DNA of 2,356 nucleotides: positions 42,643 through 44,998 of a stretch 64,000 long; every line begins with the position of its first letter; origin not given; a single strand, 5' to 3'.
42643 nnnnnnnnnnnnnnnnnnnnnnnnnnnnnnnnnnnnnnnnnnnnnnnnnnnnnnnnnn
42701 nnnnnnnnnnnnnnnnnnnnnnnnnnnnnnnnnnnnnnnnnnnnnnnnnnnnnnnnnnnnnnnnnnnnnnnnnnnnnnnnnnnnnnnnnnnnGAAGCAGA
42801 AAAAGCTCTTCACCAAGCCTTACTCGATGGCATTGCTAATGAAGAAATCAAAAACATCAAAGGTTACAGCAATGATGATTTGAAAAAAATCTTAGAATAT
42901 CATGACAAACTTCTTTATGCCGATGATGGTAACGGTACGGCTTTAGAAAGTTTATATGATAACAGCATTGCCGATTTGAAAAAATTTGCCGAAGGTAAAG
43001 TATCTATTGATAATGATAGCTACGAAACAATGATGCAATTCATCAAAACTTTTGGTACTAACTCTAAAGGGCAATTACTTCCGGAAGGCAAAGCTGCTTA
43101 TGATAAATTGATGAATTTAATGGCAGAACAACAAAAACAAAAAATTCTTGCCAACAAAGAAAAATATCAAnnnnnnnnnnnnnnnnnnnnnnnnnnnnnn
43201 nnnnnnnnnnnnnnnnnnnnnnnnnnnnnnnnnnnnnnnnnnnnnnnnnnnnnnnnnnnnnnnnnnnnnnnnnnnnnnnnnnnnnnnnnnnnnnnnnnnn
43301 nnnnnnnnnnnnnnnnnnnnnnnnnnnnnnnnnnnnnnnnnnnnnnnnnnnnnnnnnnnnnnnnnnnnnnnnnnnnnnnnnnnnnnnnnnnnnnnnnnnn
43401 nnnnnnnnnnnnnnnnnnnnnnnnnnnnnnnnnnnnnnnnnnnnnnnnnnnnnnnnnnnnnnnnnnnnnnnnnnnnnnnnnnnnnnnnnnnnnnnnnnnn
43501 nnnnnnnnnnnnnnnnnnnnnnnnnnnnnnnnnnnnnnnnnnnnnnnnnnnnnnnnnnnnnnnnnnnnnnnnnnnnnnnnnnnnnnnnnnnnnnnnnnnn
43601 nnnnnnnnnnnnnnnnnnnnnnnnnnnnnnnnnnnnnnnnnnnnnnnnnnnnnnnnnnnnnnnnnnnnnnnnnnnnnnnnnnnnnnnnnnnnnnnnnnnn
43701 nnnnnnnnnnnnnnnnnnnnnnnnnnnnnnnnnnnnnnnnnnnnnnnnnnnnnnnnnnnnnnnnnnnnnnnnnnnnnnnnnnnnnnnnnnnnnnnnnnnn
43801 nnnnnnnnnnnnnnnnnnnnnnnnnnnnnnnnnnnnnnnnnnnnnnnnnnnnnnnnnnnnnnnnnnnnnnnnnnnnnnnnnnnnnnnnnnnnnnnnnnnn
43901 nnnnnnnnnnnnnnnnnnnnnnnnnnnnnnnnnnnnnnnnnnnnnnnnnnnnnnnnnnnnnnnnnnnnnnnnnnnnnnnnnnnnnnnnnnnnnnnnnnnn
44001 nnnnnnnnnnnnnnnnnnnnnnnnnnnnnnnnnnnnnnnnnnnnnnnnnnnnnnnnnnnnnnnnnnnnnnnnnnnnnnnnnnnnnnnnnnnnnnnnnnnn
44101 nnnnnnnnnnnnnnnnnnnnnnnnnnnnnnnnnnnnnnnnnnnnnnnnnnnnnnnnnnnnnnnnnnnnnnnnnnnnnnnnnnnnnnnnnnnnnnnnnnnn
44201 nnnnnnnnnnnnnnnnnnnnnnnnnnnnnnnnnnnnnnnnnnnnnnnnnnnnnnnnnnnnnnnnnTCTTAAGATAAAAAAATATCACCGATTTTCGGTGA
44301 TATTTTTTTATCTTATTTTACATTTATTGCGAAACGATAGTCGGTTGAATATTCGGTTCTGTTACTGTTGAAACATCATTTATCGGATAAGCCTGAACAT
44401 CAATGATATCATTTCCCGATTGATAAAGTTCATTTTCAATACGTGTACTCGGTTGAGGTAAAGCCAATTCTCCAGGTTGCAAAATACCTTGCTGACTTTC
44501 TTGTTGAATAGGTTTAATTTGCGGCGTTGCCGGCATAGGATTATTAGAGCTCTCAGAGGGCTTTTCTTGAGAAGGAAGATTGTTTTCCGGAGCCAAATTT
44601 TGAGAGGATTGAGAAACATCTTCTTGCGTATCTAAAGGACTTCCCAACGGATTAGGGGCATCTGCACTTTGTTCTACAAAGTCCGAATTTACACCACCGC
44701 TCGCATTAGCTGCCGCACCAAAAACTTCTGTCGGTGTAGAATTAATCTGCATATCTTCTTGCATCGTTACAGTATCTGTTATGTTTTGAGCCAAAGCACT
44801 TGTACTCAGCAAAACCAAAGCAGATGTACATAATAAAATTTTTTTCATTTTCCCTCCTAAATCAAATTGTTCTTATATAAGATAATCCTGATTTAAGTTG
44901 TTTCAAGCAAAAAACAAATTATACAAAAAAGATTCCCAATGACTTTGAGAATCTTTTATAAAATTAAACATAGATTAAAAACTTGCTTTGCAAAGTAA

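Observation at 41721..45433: Block of four orphan envelope or secreted proteins between trmB and the 3' end of rpoC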

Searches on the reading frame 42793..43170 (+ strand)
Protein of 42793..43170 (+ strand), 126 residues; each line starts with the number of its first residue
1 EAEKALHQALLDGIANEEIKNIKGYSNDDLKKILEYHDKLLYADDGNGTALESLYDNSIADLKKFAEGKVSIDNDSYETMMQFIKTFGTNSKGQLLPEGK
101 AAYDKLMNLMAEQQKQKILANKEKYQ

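Call 42: find_homologous_proteins(query=A4, max_evalue=0.001)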
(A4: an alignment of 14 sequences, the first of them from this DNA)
Query A4 (14 sequences): 2633 candidates shared short words with the query, none scored E <= 0.001.

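Call 73: search_solved_structures(query=A4, max_evalue=10)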
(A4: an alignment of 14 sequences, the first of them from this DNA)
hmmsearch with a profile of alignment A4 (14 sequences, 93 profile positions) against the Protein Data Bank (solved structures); distinct sequences matched with E-value up to 10: 10.
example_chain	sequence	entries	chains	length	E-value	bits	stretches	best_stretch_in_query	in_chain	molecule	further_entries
7obi_A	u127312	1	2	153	0.01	19.3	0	7-35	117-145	CTPR-rv4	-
2jua_A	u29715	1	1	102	0.024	18.1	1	9-49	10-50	de novo protein S836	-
3kd7_A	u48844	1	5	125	0.091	16.3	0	4-33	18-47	CTPR390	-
8app_A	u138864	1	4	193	0.12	15.9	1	2-36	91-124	Endolysin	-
2qgn_A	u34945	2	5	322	0.18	15.3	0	41-86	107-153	tRNA delta(2)-isopentenylpyrophosphate transferase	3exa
1p68_A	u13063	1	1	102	0.85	13.2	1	9-49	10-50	De novo designed protein S-824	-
4w2p_A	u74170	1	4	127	1.6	12.3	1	28-59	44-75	Anti-Marburgvirus Nucleoprotein Single Domain Antibody C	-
2pmz_F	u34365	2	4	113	1.7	12.2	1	2-23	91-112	DNA-directed RNA polymerase subunit F | DNA-directed RNA polymerase, subunit F (RpoF)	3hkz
4w2q_A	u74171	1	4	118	1.7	12.2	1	28-59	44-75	Anti-Marburgvirus Nucleoprotein Single Domain Antibody C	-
1na0_A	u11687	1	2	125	9.3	9.8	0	4-34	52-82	designed protein CTPR3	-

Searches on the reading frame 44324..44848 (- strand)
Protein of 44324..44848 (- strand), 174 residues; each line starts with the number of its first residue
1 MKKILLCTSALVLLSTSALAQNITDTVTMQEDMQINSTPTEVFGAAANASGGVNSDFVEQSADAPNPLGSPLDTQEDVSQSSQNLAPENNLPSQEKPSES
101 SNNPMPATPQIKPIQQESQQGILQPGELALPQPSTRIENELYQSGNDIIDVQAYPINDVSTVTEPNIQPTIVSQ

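Call 3: search_protein_families(library=pfam, proteins=[window:44324-44848:-], max_evalue=1)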
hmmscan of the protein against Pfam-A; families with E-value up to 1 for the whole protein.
window:44324-44848:- (174 aa): 1 family
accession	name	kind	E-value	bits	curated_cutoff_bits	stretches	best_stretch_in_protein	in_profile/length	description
PF08139.17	LPAM_1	-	0.16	12.9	20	1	1-15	1-15/18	Prokaryotic membrane lipoprotein lipid attachment site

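Call 4: search_protein_families(library=ncbifam, proteins=[window:44324-44848:-], max_evalue=1)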
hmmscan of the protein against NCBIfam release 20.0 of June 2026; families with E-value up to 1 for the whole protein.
window:44324-44848:- (174 aa): 1 family
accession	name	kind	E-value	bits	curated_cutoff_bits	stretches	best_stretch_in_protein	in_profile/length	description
NF038040.1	phero_PhrK_fam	equivalog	0.072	13.3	35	1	1-25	1-26/40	PhrK family phosphatase-inhibitory pheromone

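Call 17: find_homologous_proteins(query=window:44324-44848:-, max_evalue=0.001)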
Query window:44324-44848:- (174 aa): 66 proteins with E <= 0.001 among 195 candidates.
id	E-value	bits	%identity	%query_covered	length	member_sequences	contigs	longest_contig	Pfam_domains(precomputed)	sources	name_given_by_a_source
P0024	9.7e-102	355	100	100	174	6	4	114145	-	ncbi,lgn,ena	-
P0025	3.0e-72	260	74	100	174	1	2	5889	-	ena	-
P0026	2.3e-71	257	73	100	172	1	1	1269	-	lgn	-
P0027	3.3e-71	256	74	100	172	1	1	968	-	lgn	-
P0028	3.9e-71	256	78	100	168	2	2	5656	-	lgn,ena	-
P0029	1.3e-70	254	73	100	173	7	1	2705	-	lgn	-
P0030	1.4e-70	254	76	100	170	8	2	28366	-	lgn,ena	-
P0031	3.2e-70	253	75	100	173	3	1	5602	-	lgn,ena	-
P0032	2.0e-69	250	70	100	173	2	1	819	-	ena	-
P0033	2.7e-69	250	73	100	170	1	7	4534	-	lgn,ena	-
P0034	3.2e-69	250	72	100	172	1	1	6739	-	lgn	-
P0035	9.1e-69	248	74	100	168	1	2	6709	-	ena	-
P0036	1.5e-68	248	71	100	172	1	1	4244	-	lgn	-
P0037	4.5e-66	240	72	100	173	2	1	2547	-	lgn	-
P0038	7.1e-66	239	72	100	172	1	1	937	-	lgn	-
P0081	3.0e-25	107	46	94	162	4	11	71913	-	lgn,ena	-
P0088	2.1e-21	95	38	99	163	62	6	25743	-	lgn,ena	-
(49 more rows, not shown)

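Call 18: search_protein_families(library=padloc, proteins=[window:44324-44848:-], max_evalue=1)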
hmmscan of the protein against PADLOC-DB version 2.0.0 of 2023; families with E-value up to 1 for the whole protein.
window:44324-44848:- (174 aa): 0 families

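Call 19: search_protein_families(library=phrogs, proteins=[window:44324-44848:-], max_evalue=1)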
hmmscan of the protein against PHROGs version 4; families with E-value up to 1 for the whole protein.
window:44324-44848:- (174 aa): 1 family
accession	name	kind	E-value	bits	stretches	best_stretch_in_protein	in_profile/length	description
phrog_26753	-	unknown function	0.026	15.8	1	45-121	66-142/175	-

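Call 22: find_encoding_contigs(protein=P0081, flank=6000, max_places=2)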
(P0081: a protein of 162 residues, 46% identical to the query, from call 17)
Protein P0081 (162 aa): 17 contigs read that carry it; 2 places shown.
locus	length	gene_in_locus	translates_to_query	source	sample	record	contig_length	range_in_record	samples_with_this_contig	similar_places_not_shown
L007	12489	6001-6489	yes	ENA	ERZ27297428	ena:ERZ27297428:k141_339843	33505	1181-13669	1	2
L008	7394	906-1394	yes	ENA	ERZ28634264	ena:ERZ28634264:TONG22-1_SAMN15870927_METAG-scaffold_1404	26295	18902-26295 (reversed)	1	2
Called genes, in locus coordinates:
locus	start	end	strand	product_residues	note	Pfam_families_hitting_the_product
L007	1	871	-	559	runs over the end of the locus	PF00005:ABC_tran, PF02463:SMC_N (faint), PF13304:AAA_21 (faint), PF12848:ABC_tran_Xtn, PF00005:ABC_tran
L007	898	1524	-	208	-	-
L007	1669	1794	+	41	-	PF00444:Ribosomal_L36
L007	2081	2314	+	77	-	PF00550:PP-binding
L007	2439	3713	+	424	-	PF00109:ketoacyl-synt, PF00108:Thiolase_N (faint), PF02801:Ketoacyl-synt_C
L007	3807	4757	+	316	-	PF02618:YceG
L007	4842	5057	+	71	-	-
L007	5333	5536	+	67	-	-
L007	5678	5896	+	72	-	PF13560:HTH_31, PF01381:HTH_3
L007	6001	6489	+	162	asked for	-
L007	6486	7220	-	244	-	PF02390:Methyltransf_4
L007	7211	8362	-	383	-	PF00438:S-AdoMet_synt_N, PF02772:S-AdoMet_synt_M, PF02773:S-AdoMet_synt_C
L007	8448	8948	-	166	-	PF01381:HTH_3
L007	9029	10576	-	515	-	PF20154:LNT_N, PF00795:CN_hydrolase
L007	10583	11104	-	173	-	PF02130:YbeY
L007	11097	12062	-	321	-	PF02562:PhoH, PF13604:AAA_30 (weak), PF13245:AAA_19 (weak)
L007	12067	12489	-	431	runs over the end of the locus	PF00919:UPF0004, PF04055:Radical_SAM, PF01938:TRAM (weak)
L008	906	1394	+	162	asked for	-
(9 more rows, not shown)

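Call 23: find_encoding_contigs(protein=P0088, flank=6000, max_places=2)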
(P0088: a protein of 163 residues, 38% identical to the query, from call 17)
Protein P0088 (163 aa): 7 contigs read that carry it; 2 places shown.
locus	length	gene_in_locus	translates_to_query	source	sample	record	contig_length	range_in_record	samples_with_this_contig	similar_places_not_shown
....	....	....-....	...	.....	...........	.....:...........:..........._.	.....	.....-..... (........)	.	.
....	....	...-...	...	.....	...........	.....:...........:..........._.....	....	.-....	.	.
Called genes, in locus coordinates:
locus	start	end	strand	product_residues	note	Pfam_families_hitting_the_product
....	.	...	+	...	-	?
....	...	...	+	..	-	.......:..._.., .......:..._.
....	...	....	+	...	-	-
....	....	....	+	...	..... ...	-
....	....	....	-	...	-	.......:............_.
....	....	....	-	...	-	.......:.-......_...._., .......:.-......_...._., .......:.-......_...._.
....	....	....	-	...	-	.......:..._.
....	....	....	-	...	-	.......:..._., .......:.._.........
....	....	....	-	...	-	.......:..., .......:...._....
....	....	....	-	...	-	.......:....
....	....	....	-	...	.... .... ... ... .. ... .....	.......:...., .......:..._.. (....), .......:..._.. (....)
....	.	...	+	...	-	?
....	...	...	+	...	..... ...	-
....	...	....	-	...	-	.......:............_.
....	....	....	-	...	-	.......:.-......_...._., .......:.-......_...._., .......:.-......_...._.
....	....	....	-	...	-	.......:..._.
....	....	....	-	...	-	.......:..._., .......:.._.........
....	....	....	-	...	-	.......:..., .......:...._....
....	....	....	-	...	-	?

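Call 24: search_solved_structures(query=A2, max_evalue=10)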
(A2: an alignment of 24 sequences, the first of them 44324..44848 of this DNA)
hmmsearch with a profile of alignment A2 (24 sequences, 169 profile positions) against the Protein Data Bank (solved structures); distinct sequences matched with E-value up to 10: 0.

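Call 61: predict_structure(alignment_id=A5)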
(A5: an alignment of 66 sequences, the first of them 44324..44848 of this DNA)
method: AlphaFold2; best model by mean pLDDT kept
length: 174 residues; sequences in the alignment: 66
mean_pLDDT: 58.9   pTM: 0.18
mean pLDDT of the five models: 58.9, 57.4, 56.0, 54.8, 54.6
residues with pLDDT >= 90: 0; 70-90: 35; 50-70: 92; < 50: 47
segments of 3 or more residues with pLDDT < 50: 19-27, 76-106
pLDDT, mean of each block of 10 residues (from residue 1): 55 51 48 57 66 70 76 55 40 39 50 62 72 64 66 61 66 63
secondary structure, 60 per line:
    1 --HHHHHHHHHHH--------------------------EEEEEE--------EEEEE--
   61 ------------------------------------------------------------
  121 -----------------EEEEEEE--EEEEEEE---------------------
elements in order: H3-13 E40-45 E54-58 E138-144 E147-153

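Call 87: search_protein_families(library=pfam, alignment_id=A5, max_evalue=1)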
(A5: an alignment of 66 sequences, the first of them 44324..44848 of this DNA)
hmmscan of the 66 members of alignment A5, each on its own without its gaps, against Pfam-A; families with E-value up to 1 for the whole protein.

A. member 1, window:44324-44848:- (174 aa): 1 family
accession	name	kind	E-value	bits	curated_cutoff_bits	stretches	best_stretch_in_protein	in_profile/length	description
PF08139.17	LPAM_1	-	0.16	12.9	20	1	1-15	1-15/18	Prokaryotic membrane lipoprotein lipid attachment site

B. families by the number of members that match (of 66 scanned): 14 families
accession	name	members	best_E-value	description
PF08139.17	LPAM_1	5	0.14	Prokaryotic membrane lipoprotein lipid attachment site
PF19799.5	DUF6282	2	0.092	Family of unknown function (DUF6282)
PF07117.17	DUF1373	1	0.016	Protein of unknown function (DUF1373)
PF22210.2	VP17_central_barrel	1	0.029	Large MCP VP17 central beta-barrel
PF21510.3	PirA-like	1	0.072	PirA-like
PF22469.2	RavJ_Peptidase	1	0.09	RavJ, Peptidase domain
PF02452.23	PemK_toxin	1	0.13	PemK-like, MazF-like toxin of type II toxin-antitoxin system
PF24267.1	HVO_1552_C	1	0.16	HVO_1552, C-terminal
PF20497.3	SWI-SNF_Ssr4_C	1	0.17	SWI/SNF and RSC complexes subunit Ssr4 C-terminal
PF10580.14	Neuromodulin_N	1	0.17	Gap junction protein N-terminal region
PF02832.22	Flavi_glycop_C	1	0.21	Flavivirus glycoprotein, immunoglobulin-like domain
PF16657.11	Malt_amylase_C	1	0.23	Maltogenic Amylase, C-terminal domain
PF13670.12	PepSY_2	1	0.34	Peptidase propeptide and YPEB domain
PF07218.16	RAP1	1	0.71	Rhoptry-associated protein 1 (RAP-1)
